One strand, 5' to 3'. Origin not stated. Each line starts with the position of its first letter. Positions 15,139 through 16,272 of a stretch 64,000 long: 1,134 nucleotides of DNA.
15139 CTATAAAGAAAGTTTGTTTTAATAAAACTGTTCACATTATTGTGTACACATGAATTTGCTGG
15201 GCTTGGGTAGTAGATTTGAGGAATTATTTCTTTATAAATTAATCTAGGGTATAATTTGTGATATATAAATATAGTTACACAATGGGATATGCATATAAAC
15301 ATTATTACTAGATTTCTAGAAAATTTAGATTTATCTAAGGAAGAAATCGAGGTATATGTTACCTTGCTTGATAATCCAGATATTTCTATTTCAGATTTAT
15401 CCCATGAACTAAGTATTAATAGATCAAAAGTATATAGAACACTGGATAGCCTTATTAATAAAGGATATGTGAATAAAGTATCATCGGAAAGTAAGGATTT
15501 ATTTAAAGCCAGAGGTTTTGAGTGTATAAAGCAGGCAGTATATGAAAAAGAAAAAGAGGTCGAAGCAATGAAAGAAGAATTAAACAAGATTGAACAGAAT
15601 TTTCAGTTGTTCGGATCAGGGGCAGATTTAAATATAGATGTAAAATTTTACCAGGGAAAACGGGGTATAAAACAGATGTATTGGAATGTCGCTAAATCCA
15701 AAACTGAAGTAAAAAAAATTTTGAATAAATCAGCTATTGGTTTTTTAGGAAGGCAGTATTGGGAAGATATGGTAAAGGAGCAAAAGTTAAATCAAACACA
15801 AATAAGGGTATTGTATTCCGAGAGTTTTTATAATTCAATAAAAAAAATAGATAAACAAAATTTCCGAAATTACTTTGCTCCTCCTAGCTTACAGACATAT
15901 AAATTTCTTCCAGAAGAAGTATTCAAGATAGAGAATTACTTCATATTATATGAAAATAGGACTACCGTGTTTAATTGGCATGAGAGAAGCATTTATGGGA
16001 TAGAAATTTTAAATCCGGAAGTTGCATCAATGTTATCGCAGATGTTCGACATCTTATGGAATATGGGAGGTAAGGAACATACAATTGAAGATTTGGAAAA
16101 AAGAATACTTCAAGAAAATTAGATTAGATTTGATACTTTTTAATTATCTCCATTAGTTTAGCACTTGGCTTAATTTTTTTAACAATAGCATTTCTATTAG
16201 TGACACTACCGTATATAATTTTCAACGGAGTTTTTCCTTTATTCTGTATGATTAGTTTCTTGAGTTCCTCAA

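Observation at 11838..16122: Three tandem TrmB-like regulator paralogs interleaved with TSP3-type calcium-binding surface proteins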

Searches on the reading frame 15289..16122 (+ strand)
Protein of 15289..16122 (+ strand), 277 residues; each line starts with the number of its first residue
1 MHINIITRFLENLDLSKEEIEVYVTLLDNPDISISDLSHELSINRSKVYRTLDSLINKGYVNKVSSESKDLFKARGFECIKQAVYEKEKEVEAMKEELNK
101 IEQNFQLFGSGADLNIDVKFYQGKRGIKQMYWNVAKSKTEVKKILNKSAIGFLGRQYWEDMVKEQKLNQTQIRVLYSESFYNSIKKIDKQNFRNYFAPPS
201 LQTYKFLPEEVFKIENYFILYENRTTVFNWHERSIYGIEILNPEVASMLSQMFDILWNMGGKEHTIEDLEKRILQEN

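Call 3: search_protein_families(library=pfam, proteins=[window:15289-16122:+], max_evalue=1)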
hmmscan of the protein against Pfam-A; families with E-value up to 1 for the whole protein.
window:15289-16122:+ (277 aa): 21 families
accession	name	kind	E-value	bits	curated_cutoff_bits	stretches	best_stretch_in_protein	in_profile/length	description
PF01978.25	TrmB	-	5e-15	55.5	25.6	1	10-74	1-64/68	Sugar-specific transcriptional regulator TrmB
PF13412.12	HTH_24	-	4e-06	26.7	21.9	1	25-61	11-47/48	Winged helix-turn-helix DNA-binding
PF01047.28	MarR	-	1.3e-05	25.4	24.6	1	16-67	2-53/59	MarR family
PF09339.16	HTH_IclR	-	3.9e-05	23.8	22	1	29-63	16-50/52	IclR helix-turn-helix domain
PF12802.13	MarR_2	-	0.00024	21.6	27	1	26-67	14-56/61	MarR family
PF13730.12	HTH_36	-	0.0012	19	25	1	15-61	3-55/55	Helix-turn-helix domain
PF08279.18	HTH_11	-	0.0019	18.5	25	1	28-62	11-44/55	HTH domain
PF01022.26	HTH_5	-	0.0022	18.3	22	1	32-63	16-47/47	Bacterial regulatory protein, arsR family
PF08221.17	HTH_9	-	0.0023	18.4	23.4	1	22-61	18-57/62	RNA polymerase III subunit RPC82 helix-turn-helix domain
PF02796.21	HTH_7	-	0.0037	17.8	23.8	1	14-52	5-42/45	Helix-turn-helix domain of resolvase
PF13022.12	HTH_Tnp_1_2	-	0.0049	17.4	27.9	1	24-98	16-93/122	Helix-turn-helix of insertion element transposase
PF09012.17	FeoC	-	0.0058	17.2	21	1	31-70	14-53/69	FeoC like transcriptional regulator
PF22381.2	Staph_reg_Sar_Rot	-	0.0086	16.6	27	1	7-67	4-64/85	Transcriptional regulator SarA/Rot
PF21984.2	DnaD_N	-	0.012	16.3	27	1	33-70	37-74/101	DnaD N-terminal domain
PF13463.12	HTH_27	-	0.038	14.7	22.2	1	32-67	19-54/68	Winged helix DNA-binding domain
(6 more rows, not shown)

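Call 4: search_protein_families(library=ncbifam, proteins=[window:15289-16122:+], max_evalue=1)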
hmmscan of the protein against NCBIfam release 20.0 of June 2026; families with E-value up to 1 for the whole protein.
window:15289-16122:+ (277 aa): 22 families
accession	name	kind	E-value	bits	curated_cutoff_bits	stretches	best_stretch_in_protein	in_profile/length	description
NF053606.1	Sta1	subfamily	8.5e-09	35.4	80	1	14-69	17-72/100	Sta1 family transcriptional regulator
NF040939.2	trans_reg_lrs14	equivalog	7e-08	32.5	90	1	14-69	18-74/103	Lrs14 family HTH-type transcriptional regulator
NF047392.1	TransRegTrmBHalo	equivalog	7.9e-06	25.1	500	1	7-66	10-69/349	HTH-type sugar sensing transcriptional regulator TrmB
NF047390.1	TransRegTrmBL1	equivalog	1.7e-05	23.9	650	1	4-100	4-100/341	HTH-type sugar sensing transcriptional regulator TrmBL1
TIGR01884.1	cas_HTH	subfamily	2e-05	24.1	60.2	1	14-66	139-191/202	CRISPR-associated CARF protein Csa3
NF040851.1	tran_reg_TrmB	equivalog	2.8e-05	23.4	600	1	6-101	7-98/338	HTH-type sugar-sensing transcriptional regulator TrmB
NF053777.1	Saro0803TransReg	equivalog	5.5e-05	22.9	200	1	10-69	30-89/140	Saro_0803 family transcriptional regulator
NF011671.1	PRK15090.1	equivalog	9.4e-05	21.7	275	1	25-99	22-95/256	DNA-binding transcriptional regulator KdgR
TIGR01889.1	Staph_reg_Sar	paralog_domain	0.00037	20.8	62.6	1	12-67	20-79/109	staphylococcal accessory regulator family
TIGR04176.1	MarR_EPS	equivalog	0.0019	18.3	88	1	20-65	7-55/105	MarR family EPS-associated transcriptional regulator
NF045593.1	bilirub_TF_BilQ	equivalog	0.0038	16.9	125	1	23-68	36-81/135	bilirubin utilization transcriptional regulator BilQ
NF007339.0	PRK09834.1-1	equivalog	0.0054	16.1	299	1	31-69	38-76/271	DNA-binding transcriptional regulator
NF033518.0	transpos_IS607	equivalog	0.012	15.2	110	1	33-103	92-161/187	IS607 family transposase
NF052638.1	TransRegOhrRVib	equivalog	0.014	15.1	200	1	9-70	29-90/141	transcriptional regulator OhrR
NF001068.0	PRK00118.1-4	equivalog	0.017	15.7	125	0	3-51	9-55/113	putative DNA-binding protein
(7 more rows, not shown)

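Call 60: search_protein_families(library=padloc, proteins=[window:15289-16122:+], max_evalue=0.01)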
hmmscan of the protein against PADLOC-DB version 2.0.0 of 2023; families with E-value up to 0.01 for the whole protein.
window:15289-16122:+ (277 aa): 13 families
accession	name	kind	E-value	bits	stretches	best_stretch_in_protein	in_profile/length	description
PDLC01434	CasR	-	7.5e-07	27.2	1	12-65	123-175/191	"CAS-I,CAS-II,CAS-III,CAS-IV,CAS-V,CAS-VI; associated_signaling"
PDLC01858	CARF3--CARF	-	3.4e-05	21.8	1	10-67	137-193/204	-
PDLC01268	CasR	-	5.9e-05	21.1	1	9-65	120-169/179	"CAS-I,CAS-II,CAS-III,CAS-IV,CAS-V,CAS-VI; associated_signaling"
PDLC01044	Csa3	-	8.3e-05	20.6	1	14-64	133-180/194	Type I-A associated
PDLC01863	CARF3--CARF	-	9.9e-05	20.2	1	12-67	114-168/182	-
PDLC01438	Csa3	-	0.0002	19.5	1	8-122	140-223/305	"CAS-I,CAS-II,CAS-III,CAS-IV,CAS-V,CAS-VI; associated_signaling"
PDLC01860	CARF3--CARF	-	0.0004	18.5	1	15-68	141-194/210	-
PDLC01852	CARF3--CARF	-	0.0011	16.9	1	15-63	141-189/208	-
PDLC03963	SoFic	-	0.0015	16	1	14-69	291-345/361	-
PDLC01849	CARF3--CARF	-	0.0016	16.2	1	12-63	133-183/197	-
PDLC01875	CARF3--CARF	-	0.0042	14.9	1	20-74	149-203/219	-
PDLC01879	CARF3--CARF_TM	-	0.0045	14.7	1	13-67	152-204/222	-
PDLC01857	CARF3--CARF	-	0.0064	14.1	0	7-70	121-182/201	-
